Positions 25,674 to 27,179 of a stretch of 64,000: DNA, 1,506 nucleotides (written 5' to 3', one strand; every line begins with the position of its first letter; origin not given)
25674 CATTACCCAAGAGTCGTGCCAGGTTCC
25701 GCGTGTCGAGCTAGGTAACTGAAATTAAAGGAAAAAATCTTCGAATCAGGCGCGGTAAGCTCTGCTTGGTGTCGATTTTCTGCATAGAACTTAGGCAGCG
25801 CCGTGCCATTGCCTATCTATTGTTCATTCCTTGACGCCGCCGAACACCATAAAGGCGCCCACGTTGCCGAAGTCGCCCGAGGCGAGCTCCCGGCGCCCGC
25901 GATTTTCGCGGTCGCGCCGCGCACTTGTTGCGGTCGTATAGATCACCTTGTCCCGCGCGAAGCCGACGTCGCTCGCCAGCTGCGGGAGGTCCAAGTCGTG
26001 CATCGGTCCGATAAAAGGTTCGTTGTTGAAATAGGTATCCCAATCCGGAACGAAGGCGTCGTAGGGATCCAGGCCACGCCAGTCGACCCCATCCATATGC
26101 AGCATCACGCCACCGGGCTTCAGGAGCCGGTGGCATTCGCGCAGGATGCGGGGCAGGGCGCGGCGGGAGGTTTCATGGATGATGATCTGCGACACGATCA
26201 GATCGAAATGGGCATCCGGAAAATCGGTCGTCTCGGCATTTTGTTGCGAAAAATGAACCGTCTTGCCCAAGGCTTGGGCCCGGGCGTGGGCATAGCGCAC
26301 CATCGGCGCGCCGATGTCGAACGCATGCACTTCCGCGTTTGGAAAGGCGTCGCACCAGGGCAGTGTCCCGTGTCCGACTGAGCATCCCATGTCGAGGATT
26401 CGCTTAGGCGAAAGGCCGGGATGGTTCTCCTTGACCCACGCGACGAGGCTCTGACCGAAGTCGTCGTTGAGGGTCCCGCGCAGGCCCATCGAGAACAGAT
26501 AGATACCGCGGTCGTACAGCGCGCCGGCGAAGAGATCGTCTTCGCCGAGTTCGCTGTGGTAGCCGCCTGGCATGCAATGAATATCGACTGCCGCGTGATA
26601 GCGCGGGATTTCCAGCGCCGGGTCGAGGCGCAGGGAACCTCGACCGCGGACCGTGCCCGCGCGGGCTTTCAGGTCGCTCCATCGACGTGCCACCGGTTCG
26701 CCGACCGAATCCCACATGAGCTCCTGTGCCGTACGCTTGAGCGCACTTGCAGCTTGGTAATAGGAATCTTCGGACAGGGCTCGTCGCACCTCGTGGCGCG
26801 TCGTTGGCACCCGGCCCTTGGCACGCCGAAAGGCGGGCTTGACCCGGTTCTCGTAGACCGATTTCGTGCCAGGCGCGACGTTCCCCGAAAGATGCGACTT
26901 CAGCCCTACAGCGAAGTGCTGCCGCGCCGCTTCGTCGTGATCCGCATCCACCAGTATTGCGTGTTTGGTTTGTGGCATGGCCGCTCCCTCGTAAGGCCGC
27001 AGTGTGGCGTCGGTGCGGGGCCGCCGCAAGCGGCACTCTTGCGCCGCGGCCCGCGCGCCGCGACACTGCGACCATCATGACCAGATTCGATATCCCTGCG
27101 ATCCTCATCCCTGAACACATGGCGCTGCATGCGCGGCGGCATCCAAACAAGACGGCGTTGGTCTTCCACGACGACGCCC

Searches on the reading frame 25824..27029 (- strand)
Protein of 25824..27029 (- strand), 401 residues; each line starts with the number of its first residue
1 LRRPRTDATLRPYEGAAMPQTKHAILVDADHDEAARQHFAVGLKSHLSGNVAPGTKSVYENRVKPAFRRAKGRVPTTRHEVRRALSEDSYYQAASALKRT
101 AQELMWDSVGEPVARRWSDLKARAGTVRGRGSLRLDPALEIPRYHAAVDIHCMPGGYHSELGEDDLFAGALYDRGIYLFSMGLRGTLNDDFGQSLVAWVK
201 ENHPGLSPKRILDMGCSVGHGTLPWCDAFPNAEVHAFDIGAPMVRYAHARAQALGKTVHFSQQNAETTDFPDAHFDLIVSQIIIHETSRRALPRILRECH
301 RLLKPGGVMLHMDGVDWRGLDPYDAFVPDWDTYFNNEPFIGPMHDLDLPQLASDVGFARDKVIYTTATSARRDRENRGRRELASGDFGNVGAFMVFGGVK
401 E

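Call 4: search_protein_families(library=pfam, proteins=[window:25824-27029:-], max_evalue=1)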
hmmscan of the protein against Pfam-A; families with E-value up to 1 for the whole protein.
window:25824-27029:- (401 aa): 14 families
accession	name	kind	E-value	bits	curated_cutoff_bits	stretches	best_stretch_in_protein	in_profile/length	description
PF13649.12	Methyltransf_25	-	1.3e-21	77.5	27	1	211-307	1-97/97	Methyltransferase domain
PF08241.18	Methyltransf_11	-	1.7e-18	67.5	21.2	1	212-309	1-93/95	Methyltransferase domain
PF13847.12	Methyltransf_31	-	1.5e-15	57.6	27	1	209-313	5-111/145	Methyltransferase domain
PF08242.18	Methyltransf_12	-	2.4e-14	54.3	30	1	212-308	1-97/98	Methyltransferase domain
PF13489.12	Methyltransf_23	-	4e-11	43.4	27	1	205-356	20-158/164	Methyltransferase domain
PF01209.24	Ubie_methyltran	-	1.9e-08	34.4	20.1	1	203-312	43-152/233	ubiE/COQ5 methyltransferase family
PF05175.20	MTS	-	1.7e-07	31.5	23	1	207-310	31-137/170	Methyltransferase small domain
PF00891.24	Methyltransf_2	-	4e-05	23.5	22.3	1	210-311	65-164/210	O-methyltransferase domain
PF03848.20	TehB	-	0.0033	17.3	20.4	1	204-312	27-133/193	Tellurite resistance protein TehB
PF02353.26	CMAS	-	0.0047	16.7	27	1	209-310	64-163/273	Mycolic acid cyclopropane synthetase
PF01739.24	CheR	-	0.049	13.5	27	1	252-309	114-171/195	CheR methyltransferase, SAM binding domain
PF20922.3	Anamorsin_N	-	0.1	12.8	27.1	1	267-309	44-85/163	Anamorsin, N-terminal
PF02390.23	Methyltransf_4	-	0.28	11.1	24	0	211-265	5-60/173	Putative methyltransferase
PF05806.17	Noggin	-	0.29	11.4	24.1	1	43-123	63-145/211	Noggin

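Call 5: search_protein_families(library=ncbifam, proteins=[window:25824-27029:-], max_evalue=1)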
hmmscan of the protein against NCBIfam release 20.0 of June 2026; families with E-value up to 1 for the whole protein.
window:25824-27029:- (401 aa): 49 families (the best 25 are shown)
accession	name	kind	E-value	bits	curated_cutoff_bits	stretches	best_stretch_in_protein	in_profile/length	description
NF043040.1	corrin_prot_MT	hypoth_equivalog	2.4e-18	66.3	180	1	171-315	14-151/216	corrinoid protein-associated methyltransferase CpaM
TIGR02072.1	BioC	equivalog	4.4e-16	59.4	184.95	1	191-311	19-132/244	malonyl-ACP O-methyltransferase BioC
NF047649.1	MTase_UXPK_star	exception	5.1e-12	45.4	460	1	209-315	79-185/283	methyltransferase/UXPK-star double selenoprotein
NF041537.1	ArsM_AhpD_UU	exception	9.4e-12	44.4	510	1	209-365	78-230/345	arsenite methyltransferase/AhpD domain selenoprotein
TIGR01934.1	MenG_MenH_UbiE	subfamily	4.8e-11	42.4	158.35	1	172-313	12-143/223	ubiquinone/menaquinone biosynthesis methyltransferase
NF041536.1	ArsM_DUF2284_UU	exception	1.8e-09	36.5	575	1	209-319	78-188/459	arsenite methyltransferase/DUF2284 domain selenoprotein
NF007610.0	PRK10258.1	equivalog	7.6e-09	35.3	342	1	209-309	44-136/251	malonyl-ACP O-methyltransferase BioC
NF001244.0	PRK00216.1-5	equivalog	4.2e-08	32.8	216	1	192-311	37-153/236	bifunctional demethylmenaquinone methyltransferase/2-methoxy-6-polyprenyl-1,4-benzoquinol methylase UbiE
NF040539.1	AST_met_ArsM_2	exception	4.6e-08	33.2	240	1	207-318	56-170/262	putative arsinothricin biosynthesis methyltransferase ArsM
NF045825.1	FAmtase_mtf2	equivalog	7e-08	32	400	1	206-316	57-163/248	fatty-acid O-methyltransferase Mtf2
NF001240.0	PRK00216.1-1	equivalog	1.1e-07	31.2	378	1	209-312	65-169/251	bifunctional demethylmenaquinone methyltransferase/2-methoxy-6-polyprenyl-1,4-benzoquinol methylase UbiE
NF052510.1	methyltran_MpqE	exception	1.6e-07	31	335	1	229-310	69-150/234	methyl-plastoquinone biosynthesis methyltransferase MpqE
TIGR01983.1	UbiG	equivalog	1.9e-07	30.6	102.95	1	199-310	41-150/228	bifunctional 2-polyprenyl-6-hydroxyphenol methylase/3-demethylubiquinol 3-O-methyltransferase UbiG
NF010703.0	PRK14103.1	equivalog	2.9e-07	30.2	320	1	194-285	20-100/256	trans-aconitate 2-methyltransferase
NF045667.1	MTase_DVU1556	equivalog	4.5e-07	29.5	155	1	209-313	24-121/213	DVU_1556 family methyltransferase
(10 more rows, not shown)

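Call 29: find_encoding_contigs(protein=window:25824-26978:-, flank=10000, max_places=4)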
Protein window:25824-26978:- (384 aa): 2 contigs read that carry it; 1 place shown.
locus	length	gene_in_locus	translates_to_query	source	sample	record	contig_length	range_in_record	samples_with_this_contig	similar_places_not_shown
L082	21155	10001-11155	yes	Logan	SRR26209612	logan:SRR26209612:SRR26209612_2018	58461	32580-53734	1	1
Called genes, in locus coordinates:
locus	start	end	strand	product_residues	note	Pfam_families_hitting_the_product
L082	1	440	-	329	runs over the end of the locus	PF01636:APH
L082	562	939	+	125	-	PF00903:Glyoxalase, PF18029:Glyoxalase_6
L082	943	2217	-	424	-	PF07690:MFS_1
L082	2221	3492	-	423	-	PF07690:MFS_1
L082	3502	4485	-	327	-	PF01636:APH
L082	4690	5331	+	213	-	PF00857:Isochorismatase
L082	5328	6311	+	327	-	PF00291:PALP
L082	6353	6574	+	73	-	-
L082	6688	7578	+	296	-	PF00126:HTH_1, PF03466:LysR_substrate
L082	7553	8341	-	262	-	PF00378:ECH_1, PF16113:ECH_2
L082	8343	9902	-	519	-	PF00501:AMP-binding, PF13193:AMP-binding_C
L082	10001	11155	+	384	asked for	PF01209:Ubie_methyltran, PF05175:MTS, PF13489:Methyltransf_23, PF13847:Methyltransf_31, PF08241:Methyltransf_11, PF08242:Methyltransf_12, PF13649:Methyltransf_25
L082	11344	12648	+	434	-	PF00909:Ammonium_transp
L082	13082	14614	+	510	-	PF00496:SBP_bac_5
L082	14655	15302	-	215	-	PF08279:HTH_11, PF19187:HTH_PafC (faint), PF13280:WYL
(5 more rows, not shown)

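Call 30: find_homologous_proteins(query=window:25824-26978:-)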
Query window:25824-26978:- (384 aa): 3558 proteins with E <= 0.001 among 8000 candidates; the best 120 are listed.
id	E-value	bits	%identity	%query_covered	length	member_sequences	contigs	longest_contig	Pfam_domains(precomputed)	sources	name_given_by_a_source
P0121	2.6e-265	898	100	100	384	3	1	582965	PF13847.13,PF13489.13,PF05175.21,PF13649.13,PF01209.25,PF08241.19,PF08242.19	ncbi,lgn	ncbi:MAG: class I SAM-dependent methyltransferase [Alphaproteobacteria bacterium]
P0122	5.5e-243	824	91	100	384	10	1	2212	PF13847.13,PF13489.13,PF05175.21,PF13649.13,PF01209.25,PF08241.19,PF08242.19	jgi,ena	jgi:SAM-dependent methyltransferase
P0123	5.6e-227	772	85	100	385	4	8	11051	PF13847.13,PF13489.13,PF05175.21,PF13649.13,PF01209.25,PF08241.19,PF08242.19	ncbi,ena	-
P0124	3.1e-206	703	79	100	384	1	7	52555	PF13847.13,PF13489.13,PF05175.21,PF13649.13,PF01209.25,PF08241.19,PF08242.19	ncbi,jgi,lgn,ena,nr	ncbi:MAG: class I SAM-dependent methyltransferase [Alphaproteobacteria bacterium]|nr:class I SAM-dep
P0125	1.2e-205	701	77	100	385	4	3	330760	PF13847.13,PF13489.13,PF05175.21,PF13649.13,PF01209.25,PF08241.19,PF08242.19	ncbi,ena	-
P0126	2.8e-201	687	76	100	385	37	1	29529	PF13847.13,PF13489.13,PF05175.21,PF13649.13,PF01209.25,PF08241.19,PF08242.19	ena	-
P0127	7.2e-200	682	75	100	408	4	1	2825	PF13847.13,PF13489.13,PF05175.21,PF13649.13,PF01209.25,PF08241.19,PF08242.19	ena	-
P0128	1.9e-199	681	76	100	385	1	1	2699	PF13847.13,PF13489.13,PF05175.21,PF13649.13,PF01209.25,PF08241.19,PF08242.19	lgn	-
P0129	1.1e-197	675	75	100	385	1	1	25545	PF13847.13,PF13489.13,PF05175.21,PF13649.13,PF01209.25,PF08241.19,PF08242.19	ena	-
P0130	5.1e-197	673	75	99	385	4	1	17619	PF13847.13,PF13489.13,PF05175.21,PF13649.13,PF01209.25,PF08241.19,PF08242.19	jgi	jgi:SAM-dependent methyltransferase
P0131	6.1e-197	673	76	98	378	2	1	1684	PF13847.13,PF13489.13,PF05175.21,PF13649.13,PF01209.25,PF08241.19,PF08242.19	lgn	-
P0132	7.4e-189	646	72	100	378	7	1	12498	PF13847.13,PF13489.13,PF05175.21,PF13649.13,PF01209.25,PF08241.19,PF08242.19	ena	-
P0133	1.1e-185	636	70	100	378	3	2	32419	PF13847.13,PF13489.13,PF05175.21,PF13649.13,PF01209.25,PF08241.19,PF08242.19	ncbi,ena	-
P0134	4.4e-178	611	70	99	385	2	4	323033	PF13847.13,PF13489.13,PF05175.21,PF13649.13,PF01209.25,PF08241.19,PF08242.19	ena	-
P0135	6.1e-177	607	70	98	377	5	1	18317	PF13847.13,PF13489.13,PF05175.21,PF13649.13,PF01209.25,PF08241.19,PF08242.19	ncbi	-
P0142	1.3e-170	586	67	99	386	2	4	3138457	PF13847.13,PF13489.13,PF05175.21,PF13649.13,PF01209.25,PF08241.19,PF08242.19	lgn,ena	-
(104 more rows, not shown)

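Call 31: find_encoding_contigs(protein=P0125, flank=6000, max_places=2)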
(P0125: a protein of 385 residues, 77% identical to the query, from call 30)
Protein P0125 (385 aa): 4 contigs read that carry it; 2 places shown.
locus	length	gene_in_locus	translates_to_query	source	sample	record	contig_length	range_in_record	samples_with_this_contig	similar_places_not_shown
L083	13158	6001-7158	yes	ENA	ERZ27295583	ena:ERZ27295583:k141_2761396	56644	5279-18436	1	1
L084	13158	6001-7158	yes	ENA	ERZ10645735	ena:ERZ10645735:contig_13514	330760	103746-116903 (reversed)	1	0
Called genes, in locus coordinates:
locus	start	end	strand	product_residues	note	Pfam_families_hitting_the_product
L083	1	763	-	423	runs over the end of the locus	PF07690:MFS_1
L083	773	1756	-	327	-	PF01636:APH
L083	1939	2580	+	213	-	PF00857:Isochorismatase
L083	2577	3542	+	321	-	PF00291:PALP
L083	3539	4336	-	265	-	PF00378:ECH_1, PF16113:ECH_2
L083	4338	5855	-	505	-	PF00501:AMP-binding, PF13193:AMP-binding_C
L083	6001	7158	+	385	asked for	PF01209:Ubie_methyltran, PF05175:MTS, PF13489:Methyltransf_23, PF13847:Methyltransf_31, PF08241:Methyltransf_11, PF08242:Methyltransf_12, PF13649:Methyltransf_25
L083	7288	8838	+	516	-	PF00496:SBP_bac_5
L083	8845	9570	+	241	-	-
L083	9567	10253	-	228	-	PF08220:HTH_DeoR (weak), PF08279:HTH_11, PF19187:HTH_PafC (faint), PF13280:WYL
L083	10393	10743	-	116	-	PF00903:Glyoxalase (weak), PF18029:Glyoxalase_6 (weak)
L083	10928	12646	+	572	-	PF01979:Amidohydro_1 (faint), PF07969:Amidohydro_3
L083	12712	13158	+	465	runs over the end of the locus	PF00890:FAD_binding_2, PF01266:DAO, PF01494:FAD_binding_3 (faint), PF03486:HI0933_like (faint), PF07992:Pyr_redox_2 (weak), PF12831:FAD_oxidored, PF13450:NAD_binding_8 (weak)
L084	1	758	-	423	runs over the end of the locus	PF07690:MFS_1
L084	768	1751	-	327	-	PF01636:APH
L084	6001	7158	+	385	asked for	PF01209:Ubie_methyltran, PF05175:MTS, PF13489:Methyltransf_23, PF13847:Methyltransf_31, PF08241:Methyltransf_11, PF08242:Methyltransf_12, PF13649:Methyltransf_25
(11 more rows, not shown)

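Call 32: find_encoding_contigs(protein=P0142, flank=6000, max_places=2)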
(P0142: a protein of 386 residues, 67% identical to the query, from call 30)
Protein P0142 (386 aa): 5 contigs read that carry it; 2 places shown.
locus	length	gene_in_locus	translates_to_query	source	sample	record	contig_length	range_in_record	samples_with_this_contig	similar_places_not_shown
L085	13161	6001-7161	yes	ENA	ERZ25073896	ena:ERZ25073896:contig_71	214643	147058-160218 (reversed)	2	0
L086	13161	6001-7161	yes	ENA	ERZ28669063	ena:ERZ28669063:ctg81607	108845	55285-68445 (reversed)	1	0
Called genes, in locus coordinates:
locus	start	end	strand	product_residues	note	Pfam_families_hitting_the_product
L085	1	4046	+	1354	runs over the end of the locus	PF08448:PAS_4 (weak), PF08448:PAS_4, PF00989:PAS (weak), PF08448:PAS_4, PF13426:PAS_9, PF08448:PAS_4, PF00512:HisKA, PF02518:HATPase_c, +4 more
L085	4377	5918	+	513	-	PF00072:Response_reg, PF08448:PAS_4 (weak), PF13188:PAS_8 (weak), PF00512:HisKA, PF02518:HATPase_c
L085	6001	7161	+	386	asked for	PF05175:MTS, PF13489:Methyltransf_23, PF01209:Ubie_methyltran, PF08241:Methyltransf_11, PF08242:Methyltransf_12, PF13649:Methyltransf_25, PF13847:Methyltransf_31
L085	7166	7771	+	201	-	PF01323:DSBA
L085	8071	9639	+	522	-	PF00496:SBP_bac_5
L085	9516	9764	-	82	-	-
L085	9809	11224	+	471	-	PF00890:FAD_binding_2, PF01266:DAO, PF01494:FAD_binding_3, PF03486:HI0933_like (faint), PF07992:Pyr_redox_2 (faint), PF12831:FAD_oxidored (weak), PF13450:NAD_binding_8 (weak)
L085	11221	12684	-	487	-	PF00501:AMP-binding, PF13193:AMP-binding_C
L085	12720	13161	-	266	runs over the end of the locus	PF00528:BPD_transp_1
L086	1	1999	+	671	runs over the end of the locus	PF08448:PAS_4, PF12860:PAS_7 (faint), PF13188:PAS_8 (faint), PF13596:PAS_10 (faint), PF08448:PAS_4, PF00989:PAS (weak), PF08448:PAS_4, PF13426:PAS_9, +1 more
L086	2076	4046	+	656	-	PF12860:PAS_7 (faint), PF00989:PAS (faint), PF08448:PAS_4, PF13188:PAS_8 (faint), PF13426:PAS_9 (faint), PF08448:PAS_4, PF00512:HisKA, PF02518:HATPase_c, +1 more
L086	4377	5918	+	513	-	PF00072:Response_reg, PF00989:PAS (faint), PF08448:PAS_4 (faint), PF13188:PAS_8 (weak), PF13426:PAS_9 (faint), PF00512:HisKA, PF02518:HATPase_c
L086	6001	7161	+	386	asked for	PF05175:MTS, PF13489:Methyltransf_23, PF01209:Ubie_methyltran, PF08241:Methyltransf_11, PF08242:Methyltransf_12, PF13649:Methyltransf_25, PF13847:Methyltransf_31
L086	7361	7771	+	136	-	PF01323:DSBA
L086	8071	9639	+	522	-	PF00496:SBP_bac_5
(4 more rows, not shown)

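Call 33: find_encoding_contigs(protein=P0134, flank=6000, max_places=2)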
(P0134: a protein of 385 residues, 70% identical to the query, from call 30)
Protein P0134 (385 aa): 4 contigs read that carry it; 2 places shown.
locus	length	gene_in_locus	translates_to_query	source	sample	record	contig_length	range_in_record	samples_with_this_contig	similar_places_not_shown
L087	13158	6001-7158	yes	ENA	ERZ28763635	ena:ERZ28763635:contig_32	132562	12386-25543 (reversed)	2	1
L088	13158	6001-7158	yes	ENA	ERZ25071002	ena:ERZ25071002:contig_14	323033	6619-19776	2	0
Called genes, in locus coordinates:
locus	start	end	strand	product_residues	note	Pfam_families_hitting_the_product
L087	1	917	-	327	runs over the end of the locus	PF01636:APH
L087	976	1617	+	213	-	PF00857:Isochorismatase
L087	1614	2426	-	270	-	PF00378:ECH_1, PF16113:ECH_2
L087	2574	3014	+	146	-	PF09084:NMT1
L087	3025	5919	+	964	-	PF08448:PAS_4 (faint), PF09084:NMT1, PF08447:PAS_3, PF00512:HisKA (weak), PF00989:PAS, PF13426:PAS_9, PF00990:GGDEF, PF00563:EAL, +1 more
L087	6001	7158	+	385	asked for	PF01209:Ubie_methyltran (weak), PF05175:MTS (weak), PF13489:Methyltransf_23, PF13847:Methyltransf_31, PF08241:Methyltransf_11, PF08242:Methyltransf_12, PF13649:Methyltransf_25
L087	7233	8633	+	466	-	PF01494:FAD_binding_3 (weak), PF03486:HI0933_like (faint), PF07992:Pyr_redox_2 (faint), PF00890:FAD_binding_2, PF01266:DAO, PF12831:FAD_oxidored (weak), PF13450:NAD_binding_8 (weak)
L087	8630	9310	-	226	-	PF08279:HTH_11, PF19187:HTH_PafC (faint), PF13280:WYL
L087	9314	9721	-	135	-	PF00903:Glyoxalase, PF18029:Glyoxalase_6 (weak)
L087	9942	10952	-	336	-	PF13637:Ank_4 (faint), PF12796:Ank_2, PF13606:Ank_3 (faint), PF13857:Ank_5 (faint), PF00023:Ank (weak)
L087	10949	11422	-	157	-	-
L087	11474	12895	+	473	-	PF03486:HI0933_like (faint), PF07992:Pyr_redox_2 (weak), PF00890:FAD_binding_2, PF01266:DAO, PF13450:NAD_binding_8 (faint)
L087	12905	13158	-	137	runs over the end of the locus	PF00581:Rhodanese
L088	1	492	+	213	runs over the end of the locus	PF00857:Isochorismatase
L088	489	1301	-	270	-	PF00378:ECH_1, PF16113:ECH_2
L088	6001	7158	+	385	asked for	PF01209:Ubie_methyltran (weak), PF05175:MTS (weak), PF13489:Methyltransf_23, PF13847:Methyltransf_31, PF08241:Methyltransf_11, PF08242:Methyltransf_12, PF13649:Methyltransf_25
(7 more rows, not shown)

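Call 89: search_protein_families(library=padloc, proteins=[window:25824-26978:-], max_evalue=0.01)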
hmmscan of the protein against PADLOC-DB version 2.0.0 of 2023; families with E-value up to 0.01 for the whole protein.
window:25824-26978:- (384 aa): 2 families
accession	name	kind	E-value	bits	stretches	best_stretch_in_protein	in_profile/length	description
PDLC04134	mad2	-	2.4e-20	70.9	1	177-319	278-419/492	mads_2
PDLC03222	MTase_II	-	0.0078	12.8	0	176-239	143-203/602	Type II methyltransferase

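Call 93: find_encoding_contigs(protein=P0133, flank=10000, max_places=2)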
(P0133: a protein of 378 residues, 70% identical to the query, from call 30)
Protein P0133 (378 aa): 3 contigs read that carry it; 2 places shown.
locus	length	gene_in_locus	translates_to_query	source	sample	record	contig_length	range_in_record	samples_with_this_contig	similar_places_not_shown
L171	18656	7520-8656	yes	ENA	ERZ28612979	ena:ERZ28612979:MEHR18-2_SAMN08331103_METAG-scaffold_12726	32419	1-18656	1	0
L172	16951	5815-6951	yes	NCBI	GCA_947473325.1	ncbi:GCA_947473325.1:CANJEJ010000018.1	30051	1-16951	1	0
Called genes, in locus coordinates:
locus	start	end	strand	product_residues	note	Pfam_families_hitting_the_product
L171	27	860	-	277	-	PF05175:MTS (weak), PF13649:Methyltransf_25, PF13847:Methyltransf_31, PF08241:Methyltransf_11 (weak), PF08242:Methyltransf_12 (weak)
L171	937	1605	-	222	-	PF13640:2OG-FeII_Oxy_3 (weak), PF13759:2OG-FeII_Oxy_5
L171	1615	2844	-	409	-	PF07690:MFS_1, PF00083:Sugar_tr (faint), PF07690:MFS_1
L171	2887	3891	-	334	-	PF01636:APH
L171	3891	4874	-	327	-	PF01636:APH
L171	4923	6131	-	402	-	PF07690:MFS_1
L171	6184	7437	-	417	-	PF07690:MFS_1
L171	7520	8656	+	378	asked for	PF05175:MTS (weak), PF01209:Ubie_methyltran, PF13489:Methyltransf_23, PF13649:Methyltransf_25, PF13847:Methyltransf_31, PF08241:Methyltransf_11, PF08242:Methyltransf_12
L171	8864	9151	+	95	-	-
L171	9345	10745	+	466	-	PF01494:FAD_binding_3, PF03486:HI0933_like (faint), PF07992:Pyr_redox_2 (faint), PF00890:FAD_binding_2, PF01266:DAO, PF12831:FAD_oxidored (weak), PF13450:NAD_binding_8 (faint)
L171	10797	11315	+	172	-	PF00929:RNase_T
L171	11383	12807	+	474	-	PF03486:HI0933_like (faint), PF07992:Pyr_redox_2 (weak), PF00070:Pyr_redox (faint), PF00890:FAD_binding_2, PF01266:DAO, PF12831:FAD_oxidored, PF13450:NAD_binding_8 (faint)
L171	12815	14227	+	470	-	PF00890:FAD_binding_2, PF01266:DAO, PF07992:Pyr_redox_2 (faint)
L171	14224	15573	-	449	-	PF01425:Amidase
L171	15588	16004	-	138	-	PF00581:Rhodanese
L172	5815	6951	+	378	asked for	PF05175:MTS (weak), PF01209:Ubie_methyltran, PF13489:Methyltransf_23, PF13649:Methyltransf_25, PF13847:Methyltransf_31, PF08241:Methyltransf_11, PF08242:Methyltransf_12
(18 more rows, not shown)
